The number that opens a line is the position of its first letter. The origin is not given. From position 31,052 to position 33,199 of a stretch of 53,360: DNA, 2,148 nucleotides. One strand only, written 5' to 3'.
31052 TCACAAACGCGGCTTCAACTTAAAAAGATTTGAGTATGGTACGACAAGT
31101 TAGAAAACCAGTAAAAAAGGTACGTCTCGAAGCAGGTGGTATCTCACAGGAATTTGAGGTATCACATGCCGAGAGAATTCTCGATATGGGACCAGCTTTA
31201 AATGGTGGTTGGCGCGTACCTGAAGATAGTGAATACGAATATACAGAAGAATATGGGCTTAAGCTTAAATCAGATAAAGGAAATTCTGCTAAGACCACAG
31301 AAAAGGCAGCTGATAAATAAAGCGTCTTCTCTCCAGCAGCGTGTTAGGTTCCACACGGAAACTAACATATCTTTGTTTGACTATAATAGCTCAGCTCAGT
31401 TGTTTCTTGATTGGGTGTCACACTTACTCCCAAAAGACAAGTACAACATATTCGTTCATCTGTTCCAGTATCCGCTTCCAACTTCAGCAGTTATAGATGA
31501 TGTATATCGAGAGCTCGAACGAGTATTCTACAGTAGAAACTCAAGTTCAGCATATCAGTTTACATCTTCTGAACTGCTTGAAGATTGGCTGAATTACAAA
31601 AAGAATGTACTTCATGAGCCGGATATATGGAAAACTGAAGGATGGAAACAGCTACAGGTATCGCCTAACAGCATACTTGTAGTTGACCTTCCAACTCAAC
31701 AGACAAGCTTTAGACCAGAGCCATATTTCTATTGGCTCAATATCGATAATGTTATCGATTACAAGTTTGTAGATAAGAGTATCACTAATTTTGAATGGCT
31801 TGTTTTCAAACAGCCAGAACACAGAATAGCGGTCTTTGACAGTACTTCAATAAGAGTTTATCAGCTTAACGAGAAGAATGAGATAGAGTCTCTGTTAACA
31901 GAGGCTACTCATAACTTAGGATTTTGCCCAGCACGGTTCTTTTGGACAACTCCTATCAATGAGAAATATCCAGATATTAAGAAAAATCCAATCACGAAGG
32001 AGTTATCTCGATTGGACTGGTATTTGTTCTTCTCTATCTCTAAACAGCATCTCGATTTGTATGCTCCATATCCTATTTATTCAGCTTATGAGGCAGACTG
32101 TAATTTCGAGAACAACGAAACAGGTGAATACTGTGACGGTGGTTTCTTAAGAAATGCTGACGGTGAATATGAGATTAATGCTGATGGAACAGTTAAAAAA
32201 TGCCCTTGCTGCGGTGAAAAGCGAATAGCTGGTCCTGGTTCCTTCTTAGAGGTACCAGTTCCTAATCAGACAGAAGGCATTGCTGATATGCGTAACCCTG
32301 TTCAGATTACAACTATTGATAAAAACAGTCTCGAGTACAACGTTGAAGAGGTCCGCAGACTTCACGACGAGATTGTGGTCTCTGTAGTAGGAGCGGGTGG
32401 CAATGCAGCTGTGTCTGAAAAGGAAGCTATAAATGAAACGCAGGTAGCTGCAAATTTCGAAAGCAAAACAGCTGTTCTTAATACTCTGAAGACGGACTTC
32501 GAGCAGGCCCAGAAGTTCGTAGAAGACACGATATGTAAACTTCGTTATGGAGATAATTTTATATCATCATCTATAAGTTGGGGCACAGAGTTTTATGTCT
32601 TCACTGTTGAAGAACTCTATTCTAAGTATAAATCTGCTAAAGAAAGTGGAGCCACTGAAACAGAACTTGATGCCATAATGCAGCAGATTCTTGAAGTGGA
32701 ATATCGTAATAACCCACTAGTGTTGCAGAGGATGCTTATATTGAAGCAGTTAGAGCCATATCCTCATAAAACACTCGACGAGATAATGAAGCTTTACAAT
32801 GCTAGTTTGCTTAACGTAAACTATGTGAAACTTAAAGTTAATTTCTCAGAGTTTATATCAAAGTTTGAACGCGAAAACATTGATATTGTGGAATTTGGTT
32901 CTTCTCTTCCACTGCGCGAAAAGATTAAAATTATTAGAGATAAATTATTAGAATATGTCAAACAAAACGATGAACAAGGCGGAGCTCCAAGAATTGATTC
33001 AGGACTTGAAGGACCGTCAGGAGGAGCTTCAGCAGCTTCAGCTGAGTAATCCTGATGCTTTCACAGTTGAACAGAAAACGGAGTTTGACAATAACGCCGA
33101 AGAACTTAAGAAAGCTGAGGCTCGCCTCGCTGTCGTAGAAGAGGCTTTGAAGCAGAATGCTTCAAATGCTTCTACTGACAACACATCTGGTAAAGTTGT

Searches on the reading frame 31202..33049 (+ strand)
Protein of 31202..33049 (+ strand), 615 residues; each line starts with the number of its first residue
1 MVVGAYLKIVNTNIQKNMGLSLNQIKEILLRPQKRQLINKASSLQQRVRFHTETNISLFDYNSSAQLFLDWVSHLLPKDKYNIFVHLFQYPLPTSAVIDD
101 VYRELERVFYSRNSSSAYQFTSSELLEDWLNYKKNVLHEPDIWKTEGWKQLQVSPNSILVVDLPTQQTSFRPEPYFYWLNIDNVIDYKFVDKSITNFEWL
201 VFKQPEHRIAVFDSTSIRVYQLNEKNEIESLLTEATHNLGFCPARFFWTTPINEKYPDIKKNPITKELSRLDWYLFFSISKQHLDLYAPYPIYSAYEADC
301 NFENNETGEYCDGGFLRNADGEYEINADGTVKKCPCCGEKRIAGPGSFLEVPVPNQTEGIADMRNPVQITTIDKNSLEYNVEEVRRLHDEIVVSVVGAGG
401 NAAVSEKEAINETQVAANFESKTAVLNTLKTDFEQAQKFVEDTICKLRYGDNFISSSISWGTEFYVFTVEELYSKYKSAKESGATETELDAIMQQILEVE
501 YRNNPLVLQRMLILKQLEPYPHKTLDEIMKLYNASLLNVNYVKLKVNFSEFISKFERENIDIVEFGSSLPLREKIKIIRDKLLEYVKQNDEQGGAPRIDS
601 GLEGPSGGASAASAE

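Call 14: search_protein_families(library=phrogs, proteins=[window:31202-33049:+], max_evalue=0.001)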
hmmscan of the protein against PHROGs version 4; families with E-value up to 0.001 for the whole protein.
window:31202-33049:+ (615 aa): 1 family
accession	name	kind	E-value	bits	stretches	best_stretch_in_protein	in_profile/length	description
phrog_7376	-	head and packaging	1.5e-199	665.3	1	18-592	1-570/576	portal protein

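Call 18: search_dna_similar(query=window:31202-33049:+, collection=phages, mode=protein, max_rows=15)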
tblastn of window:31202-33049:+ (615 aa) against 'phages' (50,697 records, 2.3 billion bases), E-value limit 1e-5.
Records with a match: 80; places in all: 80; records where one place covers at least 80% of the query: 76.
Best place of each record, by identity: 60-80% 6; <60% 74.
By first word of the organism name: Flavobacterium 32; Bacteroides 31; Parabacteroides 5; Croceibacter 4; Polaribacter 4; Elizabethkingia 1; Alistipes 1; Bacteriophage 1; Pseudanabaena 1.
By host as written in the record: Flavobacterium psychrophilum 950106-1/1 13; - 6; Flavobacterium psychrophilum FPS-F15 6; Bacteroides fragilis 5; Croceibacter atlanticus HTCC2559 4; Bacteroides fragilis DA503 3; Bacteroides fragilis DA486 3; Bacteroides fragilis CSC10 3; and 29 more.
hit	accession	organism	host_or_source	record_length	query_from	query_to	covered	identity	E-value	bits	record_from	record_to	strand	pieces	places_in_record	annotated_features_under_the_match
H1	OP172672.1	Bacteroides phage BF503P4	Bacteroides fragilis DA503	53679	1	595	97%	68.7%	0e+0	834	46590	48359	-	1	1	hypothetical protein (x2)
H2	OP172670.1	Bacteroides phage BF503P1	Bacteroides fragilis DA503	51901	1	595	97%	68.7%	0e+0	834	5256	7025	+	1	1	hypothetical protein (x3)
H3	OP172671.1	Bacteroides phage BF503P2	Bacteroides fragilis DA503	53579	1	595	97%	68.7%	0e+0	833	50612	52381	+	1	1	hypothetical protein (x2)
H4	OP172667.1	Bacteroides phage BF486P2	Bacteroides fragilis DA486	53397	1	595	97%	68.7%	0e+0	833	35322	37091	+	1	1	hypothetical protein (x2)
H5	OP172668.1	Bacteroides phage BF486P3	Bacteroides fragilis DA486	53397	1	595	97%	68.7%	0e+0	833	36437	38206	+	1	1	hypothetical protein (x2)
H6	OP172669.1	Bacteroides phage BF494P1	Bacteroides fragilis DA494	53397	1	595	97%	68.7%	0e+0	833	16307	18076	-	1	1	hypothetical protein (x2)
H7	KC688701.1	Croceibacter phage P2559Y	Croceibacter atlanticus HTCC2559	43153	2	591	96%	50.3%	0e+0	603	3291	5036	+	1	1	putative phage capsid protein | hypothetical protein (x2)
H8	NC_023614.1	Croceibacter phage P2559Y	Croceibacter atlanticus HTCC2559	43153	2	591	96%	50.3%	0e+0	603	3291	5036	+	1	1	portal protein | hypothetical protein (x2)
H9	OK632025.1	Elizabethkingia phage TCUEAP2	Elizabethkingia anophelis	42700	1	593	96%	49.2%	0e+0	598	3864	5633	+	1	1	major protein 3 | hypothetical protein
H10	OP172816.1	Parabacteroides phage PD691P3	Parabacteroides distasonis DA691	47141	2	589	96%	49.5%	0e+0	600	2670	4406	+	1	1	hypothetical protein (x2)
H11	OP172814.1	Parabacteroides phage PD482P1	Parabacteroides distasonis DA482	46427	2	589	96%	49.5%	0e+0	599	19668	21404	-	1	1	hypothetical protein (x2)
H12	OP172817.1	Parabacteroides phage PD691P4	Parabacteroides distasonis DA691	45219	1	599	97%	48.4%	0e+0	597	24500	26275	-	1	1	hypothetical protein (x2)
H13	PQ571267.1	Bacteroides phage BKO1-3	Bacteroides koreensis HM3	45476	1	590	96%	46.8%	0e+0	584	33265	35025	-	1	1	portal protein | hypothetical protein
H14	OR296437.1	Bacteroides phage C1_85S2P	Bacteroides uniformis MB20-85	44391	1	589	96%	46.5%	0e+0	580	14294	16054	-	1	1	portal protein | inner membrane protein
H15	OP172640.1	Alistipes phage AS73P1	Alistipes shahii DA73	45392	13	593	94%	47.1%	0e+0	585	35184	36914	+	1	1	hypothetical protein (x3)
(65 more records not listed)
